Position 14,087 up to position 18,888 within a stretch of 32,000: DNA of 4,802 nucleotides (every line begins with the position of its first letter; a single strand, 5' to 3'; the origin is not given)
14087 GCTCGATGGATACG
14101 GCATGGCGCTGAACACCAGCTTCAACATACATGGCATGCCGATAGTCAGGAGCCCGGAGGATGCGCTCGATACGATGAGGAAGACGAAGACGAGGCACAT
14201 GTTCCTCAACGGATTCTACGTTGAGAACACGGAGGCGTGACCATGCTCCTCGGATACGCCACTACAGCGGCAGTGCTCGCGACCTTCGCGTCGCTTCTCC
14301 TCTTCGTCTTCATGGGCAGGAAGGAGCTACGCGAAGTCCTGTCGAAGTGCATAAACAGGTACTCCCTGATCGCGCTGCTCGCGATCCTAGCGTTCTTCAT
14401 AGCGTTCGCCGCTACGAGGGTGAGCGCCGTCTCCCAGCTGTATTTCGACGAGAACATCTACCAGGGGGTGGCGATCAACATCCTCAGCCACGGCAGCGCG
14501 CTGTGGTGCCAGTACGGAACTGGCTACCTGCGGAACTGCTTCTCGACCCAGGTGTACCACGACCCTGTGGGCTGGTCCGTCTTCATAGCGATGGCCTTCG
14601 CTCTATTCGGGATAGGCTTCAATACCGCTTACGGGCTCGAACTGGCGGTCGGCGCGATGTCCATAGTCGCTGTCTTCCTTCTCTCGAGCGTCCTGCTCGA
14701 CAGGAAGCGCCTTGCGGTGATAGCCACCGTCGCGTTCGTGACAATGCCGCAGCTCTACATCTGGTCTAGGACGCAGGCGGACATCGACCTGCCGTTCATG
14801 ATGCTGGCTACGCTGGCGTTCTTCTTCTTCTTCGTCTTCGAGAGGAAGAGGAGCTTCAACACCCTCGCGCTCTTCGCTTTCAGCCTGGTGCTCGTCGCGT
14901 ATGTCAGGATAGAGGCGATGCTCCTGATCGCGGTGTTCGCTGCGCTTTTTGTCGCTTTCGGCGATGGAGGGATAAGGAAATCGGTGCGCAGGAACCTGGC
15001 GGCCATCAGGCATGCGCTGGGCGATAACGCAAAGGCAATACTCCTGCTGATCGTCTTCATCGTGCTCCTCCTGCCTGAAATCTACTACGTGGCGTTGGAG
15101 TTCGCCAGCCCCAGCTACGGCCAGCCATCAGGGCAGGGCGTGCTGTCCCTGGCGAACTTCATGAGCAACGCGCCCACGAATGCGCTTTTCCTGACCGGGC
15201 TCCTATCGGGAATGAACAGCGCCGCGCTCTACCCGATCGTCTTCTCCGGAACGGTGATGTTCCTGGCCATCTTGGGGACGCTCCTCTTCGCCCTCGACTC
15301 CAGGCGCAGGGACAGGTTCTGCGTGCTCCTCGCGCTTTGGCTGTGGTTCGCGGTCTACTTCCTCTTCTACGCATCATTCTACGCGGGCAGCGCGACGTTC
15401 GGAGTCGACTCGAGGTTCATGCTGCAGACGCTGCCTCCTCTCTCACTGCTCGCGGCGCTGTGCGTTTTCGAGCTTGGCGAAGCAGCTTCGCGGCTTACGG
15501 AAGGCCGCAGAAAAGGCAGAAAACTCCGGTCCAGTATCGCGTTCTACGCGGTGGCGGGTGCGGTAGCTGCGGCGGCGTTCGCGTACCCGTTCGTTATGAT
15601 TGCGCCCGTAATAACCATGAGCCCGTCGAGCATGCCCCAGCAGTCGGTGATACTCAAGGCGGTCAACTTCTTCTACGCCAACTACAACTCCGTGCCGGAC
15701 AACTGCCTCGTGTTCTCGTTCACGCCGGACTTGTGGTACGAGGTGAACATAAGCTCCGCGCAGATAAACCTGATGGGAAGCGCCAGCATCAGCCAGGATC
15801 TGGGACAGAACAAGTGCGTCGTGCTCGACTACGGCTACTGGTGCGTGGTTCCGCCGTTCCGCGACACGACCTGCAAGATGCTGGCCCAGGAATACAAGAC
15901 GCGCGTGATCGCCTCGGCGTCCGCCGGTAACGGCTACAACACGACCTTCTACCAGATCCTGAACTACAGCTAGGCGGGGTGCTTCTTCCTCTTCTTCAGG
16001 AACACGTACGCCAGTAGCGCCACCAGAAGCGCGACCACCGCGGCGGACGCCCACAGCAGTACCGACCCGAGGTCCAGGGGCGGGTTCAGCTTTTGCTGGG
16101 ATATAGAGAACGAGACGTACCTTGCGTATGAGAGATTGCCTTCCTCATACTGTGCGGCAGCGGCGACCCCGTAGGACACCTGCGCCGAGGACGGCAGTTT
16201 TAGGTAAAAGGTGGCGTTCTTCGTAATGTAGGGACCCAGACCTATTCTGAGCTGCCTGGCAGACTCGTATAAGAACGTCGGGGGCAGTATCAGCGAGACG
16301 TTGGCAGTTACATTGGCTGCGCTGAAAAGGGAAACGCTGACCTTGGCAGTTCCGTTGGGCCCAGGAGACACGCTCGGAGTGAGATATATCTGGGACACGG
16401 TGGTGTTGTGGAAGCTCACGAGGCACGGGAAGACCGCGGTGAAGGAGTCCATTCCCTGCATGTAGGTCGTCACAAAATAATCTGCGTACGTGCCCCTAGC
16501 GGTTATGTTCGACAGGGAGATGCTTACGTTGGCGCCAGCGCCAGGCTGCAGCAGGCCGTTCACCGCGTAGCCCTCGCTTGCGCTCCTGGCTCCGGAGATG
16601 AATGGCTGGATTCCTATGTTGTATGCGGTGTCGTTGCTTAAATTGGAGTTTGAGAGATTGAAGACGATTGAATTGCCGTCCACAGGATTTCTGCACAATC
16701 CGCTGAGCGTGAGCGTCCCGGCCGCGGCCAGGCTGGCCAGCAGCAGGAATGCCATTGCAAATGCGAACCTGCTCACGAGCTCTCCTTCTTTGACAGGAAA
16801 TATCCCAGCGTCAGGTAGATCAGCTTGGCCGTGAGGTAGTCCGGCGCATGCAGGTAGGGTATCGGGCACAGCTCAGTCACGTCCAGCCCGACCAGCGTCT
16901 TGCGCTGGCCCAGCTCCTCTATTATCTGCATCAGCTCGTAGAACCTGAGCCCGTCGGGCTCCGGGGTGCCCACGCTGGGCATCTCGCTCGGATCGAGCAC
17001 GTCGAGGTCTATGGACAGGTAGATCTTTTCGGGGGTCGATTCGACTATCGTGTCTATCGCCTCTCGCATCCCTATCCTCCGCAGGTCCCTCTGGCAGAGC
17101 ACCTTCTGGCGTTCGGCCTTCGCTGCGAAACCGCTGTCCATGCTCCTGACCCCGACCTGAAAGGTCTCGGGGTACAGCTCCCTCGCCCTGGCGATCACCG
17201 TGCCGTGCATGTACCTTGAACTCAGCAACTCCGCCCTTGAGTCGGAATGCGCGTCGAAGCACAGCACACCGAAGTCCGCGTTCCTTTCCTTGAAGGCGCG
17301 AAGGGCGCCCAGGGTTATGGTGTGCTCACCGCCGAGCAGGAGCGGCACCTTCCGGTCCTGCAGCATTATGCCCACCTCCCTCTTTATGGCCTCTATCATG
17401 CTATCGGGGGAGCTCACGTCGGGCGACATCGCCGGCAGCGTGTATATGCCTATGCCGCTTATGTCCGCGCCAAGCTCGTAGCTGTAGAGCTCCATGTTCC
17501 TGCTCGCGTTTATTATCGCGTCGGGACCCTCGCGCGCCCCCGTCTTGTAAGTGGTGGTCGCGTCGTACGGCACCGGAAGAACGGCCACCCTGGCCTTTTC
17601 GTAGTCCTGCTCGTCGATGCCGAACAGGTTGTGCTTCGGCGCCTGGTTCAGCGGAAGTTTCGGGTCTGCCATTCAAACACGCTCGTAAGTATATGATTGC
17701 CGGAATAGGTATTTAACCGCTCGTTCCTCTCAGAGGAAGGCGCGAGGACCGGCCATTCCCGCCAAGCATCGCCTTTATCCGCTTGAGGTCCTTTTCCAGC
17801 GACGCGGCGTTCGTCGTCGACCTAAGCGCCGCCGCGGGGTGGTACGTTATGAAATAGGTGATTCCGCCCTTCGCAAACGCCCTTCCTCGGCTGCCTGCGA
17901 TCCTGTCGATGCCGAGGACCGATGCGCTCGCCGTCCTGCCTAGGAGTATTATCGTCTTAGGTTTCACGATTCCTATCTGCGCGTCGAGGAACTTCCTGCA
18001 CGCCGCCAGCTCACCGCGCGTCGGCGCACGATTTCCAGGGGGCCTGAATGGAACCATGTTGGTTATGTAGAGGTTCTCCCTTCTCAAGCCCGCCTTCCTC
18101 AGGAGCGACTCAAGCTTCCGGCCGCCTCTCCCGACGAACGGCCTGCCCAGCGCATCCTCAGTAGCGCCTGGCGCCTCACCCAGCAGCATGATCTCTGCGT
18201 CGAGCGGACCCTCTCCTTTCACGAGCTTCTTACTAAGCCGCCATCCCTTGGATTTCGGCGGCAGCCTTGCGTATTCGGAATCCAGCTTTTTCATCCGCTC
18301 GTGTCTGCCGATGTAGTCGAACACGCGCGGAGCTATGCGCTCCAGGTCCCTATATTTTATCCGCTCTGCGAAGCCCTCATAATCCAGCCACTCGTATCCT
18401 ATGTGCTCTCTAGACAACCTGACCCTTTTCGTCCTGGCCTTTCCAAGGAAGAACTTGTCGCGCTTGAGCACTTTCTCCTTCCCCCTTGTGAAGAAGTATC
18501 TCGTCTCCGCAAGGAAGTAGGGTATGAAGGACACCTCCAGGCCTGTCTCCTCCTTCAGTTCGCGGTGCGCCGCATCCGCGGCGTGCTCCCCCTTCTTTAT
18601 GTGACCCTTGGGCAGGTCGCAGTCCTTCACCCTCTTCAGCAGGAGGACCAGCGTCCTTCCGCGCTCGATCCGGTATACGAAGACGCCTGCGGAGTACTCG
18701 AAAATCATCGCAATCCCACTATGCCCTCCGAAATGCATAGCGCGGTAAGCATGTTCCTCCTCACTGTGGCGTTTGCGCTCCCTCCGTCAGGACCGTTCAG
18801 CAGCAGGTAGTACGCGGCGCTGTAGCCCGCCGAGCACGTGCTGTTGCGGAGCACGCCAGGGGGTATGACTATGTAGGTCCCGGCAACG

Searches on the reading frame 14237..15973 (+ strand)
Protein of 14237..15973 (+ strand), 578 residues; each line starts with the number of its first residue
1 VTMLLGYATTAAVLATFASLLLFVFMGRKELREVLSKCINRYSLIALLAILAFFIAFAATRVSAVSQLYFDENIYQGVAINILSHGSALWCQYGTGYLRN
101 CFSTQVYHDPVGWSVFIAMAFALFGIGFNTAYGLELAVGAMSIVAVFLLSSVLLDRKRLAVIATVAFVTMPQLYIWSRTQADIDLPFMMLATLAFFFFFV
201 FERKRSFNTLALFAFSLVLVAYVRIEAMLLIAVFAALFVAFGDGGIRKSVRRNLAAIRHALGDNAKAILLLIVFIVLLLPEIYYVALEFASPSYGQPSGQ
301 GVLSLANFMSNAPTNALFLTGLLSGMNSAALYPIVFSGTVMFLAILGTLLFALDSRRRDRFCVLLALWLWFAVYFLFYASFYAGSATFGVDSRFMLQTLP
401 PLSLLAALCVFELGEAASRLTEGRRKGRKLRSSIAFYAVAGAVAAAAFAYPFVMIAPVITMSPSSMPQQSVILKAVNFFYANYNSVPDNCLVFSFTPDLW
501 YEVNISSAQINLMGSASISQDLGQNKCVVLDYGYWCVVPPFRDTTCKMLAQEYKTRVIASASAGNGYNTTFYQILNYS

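Call 18: search_protein_families(library=pfam, max_evalue=0.001, proteins=[window:14237-15973:+])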
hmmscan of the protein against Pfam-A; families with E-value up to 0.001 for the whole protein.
window:14237-15973:+ (578 aa): 1 family
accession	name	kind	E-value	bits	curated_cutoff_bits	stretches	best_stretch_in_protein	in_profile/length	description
PF13231.12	PMT_2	-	3.5e-06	27.7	26.1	1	110-255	3-143/160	Dolichyl-phosphate-mannose-protein mannosyltransferase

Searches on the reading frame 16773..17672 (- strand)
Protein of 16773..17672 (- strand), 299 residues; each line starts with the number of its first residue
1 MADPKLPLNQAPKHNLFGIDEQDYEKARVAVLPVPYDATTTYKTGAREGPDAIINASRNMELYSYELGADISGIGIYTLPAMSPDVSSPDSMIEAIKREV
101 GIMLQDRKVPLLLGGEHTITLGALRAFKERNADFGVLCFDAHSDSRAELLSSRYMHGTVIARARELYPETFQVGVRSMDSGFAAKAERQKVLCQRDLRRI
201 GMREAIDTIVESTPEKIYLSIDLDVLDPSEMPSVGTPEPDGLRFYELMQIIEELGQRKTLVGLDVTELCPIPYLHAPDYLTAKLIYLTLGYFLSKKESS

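Call 18: search_protein_families(library=pfam, max_evalue=0.001, proteins=[window:16773-17672:-])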
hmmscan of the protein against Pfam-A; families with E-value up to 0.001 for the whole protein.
window:16773-17672:- (299 aa): 1 family
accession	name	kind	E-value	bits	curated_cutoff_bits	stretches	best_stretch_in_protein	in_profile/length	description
PF00491.26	Arginase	-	2.3e-63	214.7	22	1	28-272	2-259/280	Arginase family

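Call 46: list_cluster_members(proteins=[window:16773-17672:-, window:18705-20246:-, window:11772-12440:-, window:8677-9894:-, window:22618-23355:+, window:138-1256:+])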
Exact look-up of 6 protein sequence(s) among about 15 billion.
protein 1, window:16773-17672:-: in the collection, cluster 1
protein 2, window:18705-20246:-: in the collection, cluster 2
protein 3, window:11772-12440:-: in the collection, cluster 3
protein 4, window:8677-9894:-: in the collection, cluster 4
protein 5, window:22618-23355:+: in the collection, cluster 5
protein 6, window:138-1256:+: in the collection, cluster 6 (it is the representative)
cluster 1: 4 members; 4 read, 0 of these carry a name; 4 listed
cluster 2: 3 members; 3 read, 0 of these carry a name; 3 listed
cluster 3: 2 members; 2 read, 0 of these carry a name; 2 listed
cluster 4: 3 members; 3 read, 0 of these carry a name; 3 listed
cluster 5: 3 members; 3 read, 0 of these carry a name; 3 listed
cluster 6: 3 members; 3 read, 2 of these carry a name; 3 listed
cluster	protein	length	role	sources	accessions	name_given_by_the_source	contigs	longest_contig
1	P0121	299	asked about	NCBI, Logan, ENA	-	-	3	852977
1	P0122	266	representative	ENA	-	-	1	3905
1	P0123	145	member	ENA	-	-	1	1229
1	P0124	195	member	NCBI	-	-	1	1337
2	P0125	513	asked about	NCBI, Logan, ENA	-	-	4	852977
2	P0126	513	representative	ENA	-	-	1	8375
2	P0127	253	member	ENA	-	-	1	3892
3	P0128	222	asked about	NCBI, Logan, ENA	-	-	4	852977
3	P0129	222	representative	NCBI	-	-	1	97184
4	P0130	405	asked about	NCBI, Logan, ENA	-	-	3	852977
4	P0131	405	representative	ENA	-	-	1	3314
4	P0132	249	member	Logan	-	-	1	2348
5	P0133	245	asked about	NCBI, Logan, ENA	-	-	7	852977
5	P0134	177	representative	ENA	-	-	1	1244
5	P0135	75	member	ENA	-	-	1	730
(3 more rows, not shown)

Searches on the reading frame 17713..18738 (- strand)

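Call 18: search_protein_families(library=pfam, max_evalue=0.001, proteins=[window:17713-18738:-])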
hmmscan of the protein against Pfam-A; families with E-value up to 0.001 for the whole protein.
window:17713-18738:- (341 aa): 2 families
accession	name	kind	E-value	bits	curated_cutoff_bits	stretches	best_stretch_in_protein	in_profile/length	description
PF03167.25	UDG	-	9.5e-34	116.9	24.3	1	175-313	2-132/141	Uracil DNA glycosylase superfamily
PF00293.34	NUDIX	-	5.6e-15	56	21.1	1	16-123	5-118/134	NUDIX domain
